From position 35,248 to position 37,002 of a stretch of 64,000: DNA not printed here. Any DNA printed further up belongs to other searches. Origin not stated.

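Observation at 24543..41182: Orphan 17-gene cytoplasmic glyco/acyl/phospho-tailoring operon carried as ICE cargo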

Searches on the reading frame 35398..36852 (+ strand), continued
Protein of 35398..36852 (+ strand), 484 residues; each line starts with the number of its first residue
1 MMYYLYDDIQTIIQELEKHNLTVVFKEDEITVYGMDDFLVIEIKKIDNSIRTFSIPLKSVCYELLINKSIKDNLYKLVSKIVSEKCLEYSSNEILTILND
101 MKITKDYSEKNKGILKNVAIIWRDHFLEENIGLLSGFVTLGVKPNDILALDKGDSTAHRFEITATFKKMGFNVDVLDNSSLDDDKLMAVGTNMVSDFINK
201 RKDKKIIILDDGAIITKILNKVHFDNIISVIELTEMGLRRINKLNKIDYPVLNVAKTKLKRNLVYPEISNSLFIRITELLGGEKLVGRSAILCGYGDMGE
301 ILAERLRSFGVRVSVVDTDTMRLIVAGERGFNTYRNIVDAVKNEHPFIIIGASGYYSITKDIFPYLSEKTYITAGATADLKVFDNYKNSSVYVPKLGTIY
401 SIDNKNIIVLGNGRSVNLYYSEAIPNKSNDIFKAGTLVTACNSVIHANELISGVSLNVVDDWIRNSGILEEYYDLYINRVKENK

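Call 21: search_solved_structures(query=A1, max_evalue=0.01, show_alignments=1)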
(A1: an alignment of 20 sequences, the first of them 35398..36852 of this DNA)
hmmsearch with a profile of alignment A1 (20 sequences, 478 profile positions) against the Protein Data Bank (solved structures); distinct sequences matched with E-value up to 0.01: 50.
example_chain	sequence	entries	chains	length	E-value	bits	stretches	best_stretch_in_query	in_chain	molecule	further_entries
7zd8_A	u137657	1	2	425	4.1e-24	88.5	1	201-452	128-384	Adenosylhomocysteinase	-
7o5l_A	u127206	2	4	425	4.7e-24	88.3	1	201-452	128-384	Adenosylhomocysteinase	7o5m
7zd7_A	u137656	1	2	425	4.2e-23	85.2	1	201-452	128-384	Adenosylhomocysteinase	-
7zd9_A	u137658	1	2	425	4.8e-23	85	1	201-452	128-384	Adenosylhomocysteinase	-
5tov_A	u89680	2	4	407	1.3e-20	77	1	201-454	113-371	Adenosylhomocysteinase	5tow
3x2e_A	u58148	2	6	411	1.4e-20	76.9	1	201-454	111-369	Adenosylhomocysteinase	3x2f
7r39_A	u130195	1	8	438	2.4e-19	72.8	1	200-453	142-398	Adenosylhomocysteinase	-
6gbn_A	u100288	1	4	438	9.1e-19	70.9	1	191-425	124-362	Adenosylhomocysteinase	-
7r37_A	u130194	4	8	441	1.3e-18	70.4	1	186-453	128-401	Adenosylhomocysteinase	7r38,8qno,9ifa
9ifb_A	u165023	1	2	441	1.5e-18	70.2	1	186-453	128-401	Adenosylhomocysteinase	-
6aph_A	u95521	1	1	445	6.1e-18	68.2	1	199-417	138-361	Adenosylhomocysteinase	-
7r3a_A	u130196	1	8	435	1.1e-17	67.3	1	201-452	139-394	S-inosyl-L-homocysteine hydrolase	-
9pdh_A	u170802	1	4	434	4.1e-17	65.5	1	201-417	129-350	Adenosylhomocysteinase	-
3h9u_A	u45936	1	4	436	4.4e-17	65.3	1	201-416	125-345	Adenosylhomocysteinase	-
5axa_A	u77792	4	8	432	6.6e-17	64.8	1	201-416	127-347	Adenosylhomocysteinase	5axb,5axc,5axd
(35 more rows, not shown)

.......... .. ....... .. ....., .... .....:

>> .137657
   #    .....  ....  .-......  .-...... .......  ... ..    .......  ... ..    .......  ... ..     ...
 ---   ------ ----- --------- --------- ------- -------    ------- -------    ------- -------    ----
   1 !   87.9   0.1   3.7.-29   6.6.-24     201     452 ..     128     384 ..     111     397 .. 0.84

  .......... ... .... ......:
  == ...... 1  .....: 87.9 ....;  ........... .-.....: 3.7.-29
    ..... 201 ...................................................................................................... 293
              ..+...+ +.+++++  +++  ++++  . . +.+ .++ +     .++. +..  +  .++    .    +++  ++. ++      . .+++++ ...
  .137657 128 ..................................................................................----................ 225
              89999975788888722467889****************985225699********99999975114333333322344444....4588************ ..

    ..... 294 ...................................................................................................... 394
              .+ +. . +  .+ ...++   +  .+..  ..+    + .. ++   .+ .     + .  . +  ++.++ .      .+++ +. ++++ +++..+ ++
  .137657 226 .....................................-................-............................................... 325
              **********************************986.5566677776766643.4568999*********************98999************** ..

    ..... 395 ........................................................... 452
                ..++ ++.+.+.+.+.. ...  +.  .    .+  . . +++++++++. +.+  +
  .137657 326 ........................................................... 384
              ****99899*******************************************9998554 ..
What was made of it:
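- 35398..36852 (+): g12, SAH-hydrolase-fold NAD enzyme with an extra N-terminal beta domain. Signature gene of the cassette. Profile against PDB AHCY E 4e-24 (call 21).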

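Call 30: search_protein_families(library=pfam, proteins=[L028:4453-4917:+, L028:4933-5580:+, L028:5580-6095:+, L028:7221-8117:+, L028:8114-9187:+, L028:15696-16304:+, L028:16285-17337:+, L028:17340-18515:+, L028:18545-19183:+, L028:1753-2646:+], max_evalue=0.01)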
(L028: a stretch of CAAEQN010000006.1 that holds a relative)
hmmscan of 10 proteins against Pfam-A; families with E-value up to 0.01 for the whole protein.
L028:4453-4917:+ (154 aa): 0 families

L028:4933-5580:+ (215 aa): 0 families

L028:5580-6095:+ (171 aa): 2 families
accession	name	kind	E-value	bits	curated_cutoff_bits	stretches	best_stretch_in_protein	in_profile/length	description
PF00293.34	NUDIX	-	2.4e-15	57.2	21.1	1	32-142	2-118/134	NUDIX domain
PF14815.12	NUDIX_4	-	1.3e-05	25.3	35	1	37-94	2-55/113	NUDIX domain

L028:7221-8117:+ (298 aa): 1 family
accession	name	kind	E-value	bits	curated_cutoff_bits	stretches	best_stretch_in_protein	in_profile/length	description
PF02811.25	PHP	-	7.1e-11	43.2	26.4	1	5-103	1-91/164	PHP domain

L028:8114-9187:+ (357 aa): 4 families
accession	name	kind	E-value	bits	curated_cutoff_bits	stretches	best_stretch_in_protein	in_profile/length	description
PF07475.17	Hpr_kinase_C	-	1.4e-06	28.4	33.3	1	141-191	9-57/171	HPr Serine kinase C-terminal domain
PF13238.12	AAA_18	-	0.00016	22.6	29.4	1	153-198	1-44/128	AAA domain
PF13555.12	AAA_29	-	0.0011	19.1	27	1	141-166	12-38/61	P-loop containing region of AAA domain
PF13671.12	AAA_33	-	0.0094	16.7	27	0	153-184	2-32/143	AAA domain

L028:15696-16304:+ (202 aa): 0 families

L028:16285-17337:+ (350 aa): 7 families
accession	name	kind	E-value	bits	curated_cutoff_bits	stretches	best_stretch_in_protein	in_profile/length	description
PF01370.27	Epimerase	-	6.5e-56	189.9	20.9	1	12-251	2-233/240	NAD dependent epimerase/dehydratase family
PF16363.11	GDP_Man_Dehyd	-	3e-53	181.8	27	1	12-339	1-331/332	GDP-mannose 4,6 dehydratase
PF01073.25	3Beta_HSD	-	1.4e-22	80.5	22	1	12-249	1-235/280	3-beta hydroxysteroid dehydrogenase/isomerase family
PF02719.21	Polysacc_synt_2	-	1.5e-20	74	20.2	1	12-181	2-156/293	Polysaccharide biosynthesis protein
PF04321.23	RmlD_sub_bind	-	3e-17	63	27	1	12-243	4-197/287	RmlD substrate binding domain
PF07993.18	NAD_binding_4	-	2e-08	34.1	20.1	1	13-180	1-182/258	Male sterility protein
PF08659.16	KR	-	2.1e-06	28.2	22.6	1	10-151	2-150/180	KR domain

L028:17340-18515:+ (391 aa): 7 families
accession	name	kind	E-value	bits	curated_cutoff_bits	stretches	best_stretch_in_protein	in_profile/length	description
PF03721.20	UDPG_MGDP_dh_N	-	2e-37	129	27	1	4-174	1-184/187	UDP-glucose/GDP-mannose dehydrogenase family, NAD binding domain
PF00984.24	UDPG_MGDP_dh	-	4.4e-25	88.1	25.4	1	195-284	2-93/94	UDP-glucose/GDP-mannose dehydrogenase family, central domain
PF03720.21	UDPG_MGDP_dh_C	-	2.1e-11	44.6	30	1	304-378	2-80/103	UDP-glucose/GDP-mannose dehydrogenase family, UDP binding domain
PF01210.29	NAD_Gly3P_dh_N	-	4.6e-05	23.9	23.1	1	5-87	1-80/158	NAD-dependent glycerol-3-phosphate dehydrogenase N-terminus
PF02737.24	3HCDH_N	-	0.00014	22.3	22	1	5-97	1-99/180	3-hydroxyacyl-CoA dehydrogenase, NAD binding domain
PF02254.24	TrkA_N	-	0.001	19.8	23.8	1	6-44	1-40/116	TrkA-N domain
PF03807.23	F420_oxidored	-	0.0014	19.6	21.6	0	5-87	1-70/94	NADP oxidoreductase coenzyme F420-dependent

L028:18545-19183:+ (212 aa): 1 family
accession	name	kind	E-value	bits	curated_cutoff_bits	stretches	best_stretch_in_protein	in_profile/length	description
PF00300.27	His_Phos_1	-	1.9e-22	80.3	21.7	1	5-162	1-160/194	Histidine phosphatase superfamily (branch 1)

L028:1753-2646:+ (297 aa): 1 family
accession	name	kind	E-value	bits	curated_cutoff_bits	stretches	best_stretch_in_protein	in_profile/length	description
PF04055.27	Radical_SAM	-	3.2e-17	63.7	29.5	1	30-189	1-156/166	Radical SAM superfamily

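Call 31: search_protein_families(library=pfam, proteins=[L018:13-1260:+, L018:1283-2053:+, L018:2057-5011:+, L018:11329-11856:+, L018:14336-15175:+, L018:19041-19820:-, L018:20364-20906:+, L018:8177-9079:+], max_evalue=0.01)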
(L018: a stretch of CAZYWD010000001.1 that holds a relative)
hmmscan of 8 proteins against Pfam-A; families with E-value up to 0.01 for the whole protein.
L018:13-1260:+ (415 aa): 2 families
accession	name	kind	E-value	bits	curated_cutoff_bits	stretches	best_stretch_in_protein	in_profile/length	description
PF00501.34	AMP-binding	-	3.4e-34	118.7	29.9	1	44-252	158-384/384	AMP-binding enzyme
PF13193.12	AMP-binding_C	-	6.6e-10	40.2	24.5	1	312-386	5-76/76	AMP-binding enzyme C-terminal domain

L018:1283-2053:+ (256 aa): 1 family
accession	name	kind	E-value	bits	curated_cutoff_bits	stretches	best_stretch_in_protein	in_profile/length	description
PF01553.26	Acyltransferase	-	2e-11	44.3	23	1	37-181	6-131/132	Acyltransferase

L018:2057-5011:+ (984 aa): 4 families
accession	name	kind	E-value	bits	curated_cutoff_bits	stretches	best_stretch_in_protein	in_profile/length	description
PF00072.30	Response_reg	-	4.1e-49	165.8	30.2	2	526-636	1-109/111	Response regulator receiver domain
PF02518.31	HATPase_c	-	8.6e-26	91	26.4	1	386-499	2-110/111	Histidine kinase-, DNA gyrase B-, and HSP90-like ATPase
PF00512.31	HisKA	-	8.4e-17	61.4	26.9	1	273-337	1-65/66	His Kinase A (phospho-acceptor) domain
PF01627.28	Hpt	-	0.00079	20.1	24.6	1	896-950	3-57/84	Hpt domain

L018:11329-11856:+ (175 aa): 3 families
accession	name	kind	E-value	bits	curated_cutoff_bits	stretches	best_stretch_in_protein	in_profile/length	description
PF00293.34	NUDIX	-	1.5e-10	41.6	21.1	1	18-129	5-118/134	NUDIX domain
PF00343.26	Phosphorylase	-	0.00065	18.5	27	1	13-94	564-647/713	Carbohydrate phosphorylase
PF14815.12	NUDIX_4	-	0.0022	18.2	35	1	28-132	9-101/113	NUDIX domain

L018:14336-15175:+ (279 aa): 1 family
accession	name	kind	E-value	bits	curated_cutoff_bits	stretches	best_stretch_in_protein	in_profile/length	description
PF02811.25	PHP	-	8.2e-07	29.9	26.4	1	6-111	1-94/164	PHP domain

L018:19041-19820:- (259 aa): 3 families
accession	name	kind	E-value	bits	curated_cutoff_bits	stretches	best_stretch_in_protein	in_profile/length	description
PF18765.7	Polbeta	-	2.1e-07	31.4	26.9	1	22-62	7-43/93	Polymerase beta, Nucleotidyltransferase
PF01909.29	NTP_transf_2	-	4.3e-06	27.5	21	1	14-78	3-62/93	Nucleotidyltransferase domain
PF22600.2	MTPAP-like_central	-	0.0006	20.3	27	1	27-55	40-67/139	Poly(A) RNA polymerase, mitochondrial-like, central palm domain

L018:20364-20906:+ (180 aa): 0 families

L018:8177-9079:+ (300 aa): 3 families
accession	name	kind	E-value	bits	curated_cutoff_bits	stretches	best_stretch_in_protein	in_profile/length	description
PF08538.16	DUF1749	-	3.5e-07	30.1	24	1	17-252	17-254/299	Protein of unknown function (DUF1749)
PF06821.19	Ser_hydrolase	-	0.0012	19.2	22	1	106-165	46-104/172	Serine hydrolase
PF06028.17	DUF915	-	0.0013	18.5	22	1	65-184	47-174/255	Alpha/beta hydrolase of unknown function (DUF915)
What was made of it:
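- Chromosomal versions carry a NUDIX hydrolase and an SDR epimerase/dehydratase (calls 30, 31). Nucleotide-handling folds are present (AHCY-like; NUDIX in the chromosomal versions; calls 30, 31).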

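Call 50: search_dna_similar(query=window:35398-36852:+, collection=plasmids, mode=protein, max_rows=10)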
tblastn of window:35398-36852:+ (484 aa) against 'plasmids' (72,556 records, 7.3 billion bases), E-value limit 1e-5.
Records with a match: 13; places in all: 17; records where one place covers at least 80% of the query: 3.
Best place of each record, by identity: <60% 13.
By first word of the organism name: Streptomyces 9; Kitasatospora 1; Sphingomonas 1; Streptomycetaceae 1; Rhizobium 1.
By predicted mobility (MOB-suite, as given by PLSDB): non-mobilizable 8; mobilizable 5.
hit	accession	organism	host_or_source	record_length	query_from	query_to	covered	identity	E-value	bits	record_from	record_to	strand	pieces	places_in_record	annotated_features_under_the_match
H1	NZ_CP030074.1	Streptomyces cadmiisoli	Whole organism,soil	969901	78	477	83%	32.4%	3e-61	224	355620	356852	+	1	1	hypothetical protein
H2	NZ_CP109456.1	Streptomyces sp. NBC_01456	-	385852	53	476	88%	30.4%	2e-56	210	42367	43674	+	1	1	Gfo/Idh/MocA family oxidoreductase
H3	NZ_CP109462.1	Streptomyces sp. NBC_01454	-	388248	53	476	88%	30.4%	2e-56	210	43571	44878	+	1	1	Gfo/Idh/MocA family oxidoreductase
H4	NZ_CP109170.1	Streptomyces sp. NBC_01724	-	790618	53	476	76%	33.4%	2e-41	231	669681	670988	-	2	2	Gfo/Idh/MocA family oxidoreductase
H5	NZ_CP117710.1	Streptomyces sp. MMBL 11-1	marine sponge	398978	53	476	76%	33.2%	2e-39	227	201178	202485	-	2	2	Gfo/Idh/MocA family oxidoreductase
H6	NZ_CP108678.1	Streptomyces sp. NBC_01216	-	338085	229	476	51%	37.5%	5e-48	185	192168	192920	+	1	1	Gfo/Idh/MocA family oxidoreductase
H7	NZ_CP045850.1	Streptomyces clavuligerus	pure culture single spore ...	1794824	231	478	51%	36.4%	6e-41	164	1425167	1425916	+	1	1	none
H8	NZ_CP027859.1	Streptomyces clavuligerus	Cell culture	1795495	231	478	51%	36.4%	6e-41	164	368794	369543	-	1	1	none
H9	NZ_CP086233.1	Streptomyces clavuligerus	whole organism,soil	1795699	231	478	51%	36.4%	6e-41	164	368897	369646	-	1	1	none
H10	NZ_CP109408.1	Kitasatospora sp. NBC_01519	-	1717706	252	476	46%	27.4%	4e-15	86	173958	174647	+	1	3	record has no annotation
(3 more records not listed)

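Call 51: get_annotated_region(hit=H2, flank=15000)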
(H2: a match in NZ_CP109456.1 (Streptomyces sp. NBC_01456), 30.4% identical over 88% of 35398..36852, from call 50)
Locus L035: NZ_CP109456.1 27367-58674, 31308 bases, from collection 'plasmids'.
description: Streptomyces sp. NBC_01456 plasmid unnamed1, complete sequence
organism: Streptomyces sp. NBC_01456 (NCBI taxid 2975868)
taxonomy: Bacteria; Actinomycetota; Actinomycetes; Kitasatosporales; Streptomycetaceae; Streptomyces; Streptomyces sp. NBC 01456
host: -; source: -; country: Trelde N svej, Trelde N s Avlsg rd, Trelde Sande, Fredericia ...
typing (MOB-suite, as given by PLSDB): non-mobilizable
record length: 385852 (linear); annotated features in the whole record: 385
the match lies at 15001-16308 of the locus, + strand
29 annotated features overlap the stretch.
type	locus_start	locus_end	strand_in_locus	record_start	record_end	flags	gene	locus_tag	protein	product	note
CDS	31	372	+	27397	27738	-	-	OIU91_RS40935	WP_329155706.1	HU family DNA-binding protein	GO:0030261 - chromosome condensation [Evidence IEA]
CDS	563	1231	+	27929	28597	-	-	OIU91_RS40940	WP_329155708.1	GNAT family N-acetyltransferase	-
CDS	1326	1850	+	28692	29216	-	-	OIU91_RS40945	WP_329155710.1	hypothetical protein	-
CDS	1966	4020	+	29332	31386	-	ligA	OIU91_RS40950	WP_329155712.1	NAD-dependent DNA ligase LigA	GO:0006281 - DNA repair [Evidence IEA]; GO:0006260 - DNA replication [Evidence IEA]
CDS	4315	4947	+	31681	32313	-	-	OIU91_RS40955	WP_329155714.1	TetR family transcriptional regulator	-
CDS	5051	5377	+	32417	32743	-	-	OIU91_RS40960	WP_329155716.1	hypothetical protein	-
CDS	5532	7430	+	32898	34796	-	-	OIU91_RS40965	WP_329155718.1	hypothetical protein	-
CDS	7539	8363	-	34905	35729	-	-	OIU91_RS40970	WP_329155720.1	sugar nucleotide-binding protein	-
CDS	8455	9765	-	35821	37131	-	-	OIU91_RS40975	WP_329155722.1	XRE family transcriptional regulator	-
CDS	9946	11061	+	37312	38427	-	-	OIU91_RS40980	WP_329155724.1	hypothetical protein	-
CDS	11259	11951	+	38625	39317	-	-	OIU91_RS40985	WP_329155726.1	hypothetical protein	-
CDS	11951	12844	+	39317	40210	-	-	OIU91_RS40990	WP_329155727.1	hypothetical protein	-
CDS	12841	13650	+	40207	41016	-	-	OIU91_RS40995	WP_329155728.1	AP endonuclease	-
CDS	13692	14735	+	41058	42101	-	-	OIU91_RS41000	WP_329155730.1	phosphotransferase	-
CDS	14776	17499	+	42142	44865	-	-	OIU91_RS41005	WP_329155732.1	Gfo/Idh/MocA family oxidoreductase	-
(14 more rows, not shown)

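Call 52: get_annotated_region(hit=H1, flank=15000)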
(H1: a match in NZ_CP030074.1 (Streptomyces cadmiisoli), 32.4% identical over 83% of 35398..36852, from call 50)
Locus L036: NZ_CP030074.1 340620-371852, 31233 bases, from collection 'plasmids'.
description: Streptomyces cadmiisoli strain ZFG47 plasmid unnamed1, complete sequence
organism: Streptomyces cadmiisoli (NCBI taxid 2184053)
taxonomy: Bacteria; Actinomycetota; Actinomycetes; Kitasatosporales; Streptomycetaceae; Streptomyces; Streptomyces cadmiisoli
host: -; source: Whole organism,soil; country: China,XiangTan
typing (MOB-suite, as given by PLSDB): non-mobilizable
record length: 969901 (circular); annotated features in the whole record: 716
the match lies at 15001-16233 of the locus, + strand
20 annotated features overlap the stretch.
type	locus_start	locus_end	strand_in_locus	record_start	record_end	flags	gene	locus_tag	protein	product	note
CDS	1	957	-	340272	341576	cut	-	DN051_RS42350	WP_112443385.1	CaiB/BaiF CoA-transferase family protein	-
CDS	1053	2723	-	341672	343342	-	cimA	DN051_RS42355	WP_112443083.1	citramalate synthase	GO:0009097 - isoleucine biosynthetic process [Evidence IEA]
CDS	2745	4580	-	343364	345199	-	asnB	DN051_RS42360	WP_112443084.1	asparagine synthase (glutamine-hydrolyzing)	GO:0006529 - asparagine biosynthetic process [Evidence IEA]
CDS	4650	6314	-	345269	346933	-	-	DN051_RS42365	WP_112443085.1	serine hydrolase domain-containing protein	-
CDS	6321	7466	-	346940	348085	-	-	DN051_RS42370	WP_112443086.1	Gfo/Idh/MocA family oxidoreductase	-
CDS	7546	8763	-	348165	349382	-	-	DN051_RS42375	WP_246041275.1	radical SAM protein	-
CDS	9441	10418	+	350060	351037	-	-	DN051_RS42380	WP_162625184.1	Gfo/Idh/MocA family oxidoreductase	-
CDS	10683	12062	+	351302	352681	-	-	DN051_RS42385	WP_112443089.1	AMP-binding protein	-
CDS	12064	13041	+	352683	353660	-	-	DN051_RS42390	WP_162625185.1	ABC transporter ATP-binding protein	-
CDS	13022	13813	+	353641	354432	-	-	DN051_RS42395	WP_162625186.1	ABC transporter permease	-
CDS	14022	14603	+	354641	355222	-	-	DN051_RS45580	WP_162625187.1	ABC transporter permease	-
CDS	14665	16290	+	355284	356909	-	-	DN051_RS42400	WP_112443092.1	hypothetical protein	-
CDS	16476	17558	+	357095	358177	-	-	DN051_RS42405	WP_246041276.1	ISAs1 family transposase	-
CDS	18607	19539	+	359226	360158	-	-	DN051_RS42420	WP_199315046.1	transposase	GO:0006313 - DNA transposition [Evidence IEA]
CDS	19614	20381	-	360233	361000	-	-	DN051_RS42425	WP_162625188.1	hypothetical protein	-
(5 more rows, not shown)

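Call 58: search_protein_families(library=padloc, proteins=[window:35398-36852:+], max_evalue=0.001)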
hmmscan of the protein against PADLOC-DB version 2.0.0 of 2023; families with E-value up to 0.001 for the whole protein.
window:35398-36852:+ (484 aa): 0 families

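Call 66: predict_structure(alignment_id=A1)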
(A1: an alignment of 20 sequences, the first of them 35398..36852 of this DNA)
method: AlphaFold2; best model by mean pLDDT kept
length: 484 residues; sequences in the alignment: 20
mean_pLDDT: 84.7   pTM: 0.84
mean pLDDT of the five models: 84.7, 84.7, 83.8, 83.3, 83.2
residues with pLDDT >= 90: 222; 70-90: 204; 50-70: 42; < 50: 16
segments of 3 or more residues with pLDDT < 50: 376-378, 416-424, 481-484
pLDDT, mean of each block of 10 residues (from residue 1): 88 95 94 93 80 59 86 91 91 86 95 98 88 97 97 74 93 81 74 93 96 81 89 80 79 83 80 79 87 85 92 91 94 93 92 67 92 63 82 80 89 51 63 95 92 81 94 82 42
secondary structure, 60 per line:
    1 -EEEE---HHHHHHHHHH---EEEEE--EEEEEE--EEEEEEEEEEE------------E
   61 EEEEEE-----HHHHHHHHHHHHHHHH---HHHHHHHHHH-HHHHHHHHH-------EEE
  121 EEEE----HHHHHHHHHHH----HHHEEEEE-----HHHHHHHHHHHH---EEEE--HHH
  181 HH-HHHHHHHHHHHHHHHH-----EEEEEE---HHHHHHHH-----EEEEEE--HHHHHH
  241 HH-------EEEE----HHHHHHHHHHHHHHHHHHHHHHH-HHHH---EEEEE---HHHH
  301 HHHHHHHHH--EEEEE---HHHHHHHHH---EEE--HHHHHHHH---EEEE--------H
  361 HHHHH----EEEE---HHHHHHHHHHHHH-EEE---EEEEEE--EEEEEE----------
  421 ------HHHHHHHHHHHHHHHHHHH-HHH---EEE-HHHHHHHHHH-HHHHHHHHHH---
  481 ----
elements in order: E2-5 H9-18 E22-26 E29-34 E37-47 E60-66 H72-87 H91-100 H102-110 E118-124 H129-139 E147-151 H157-168 E172-175 H178-182 H184-199 E205-210 H214-221 E227-232 H235-242 E250-253 H258-280 H282-285 E289-293 H297-309 E312-316 H320-328 E332-334 H337-344 E348-351 H360-365 E370-373 H377-389 E391-393 E397-402 E405-410 H427-445 E453-455 H457-466 H468-477
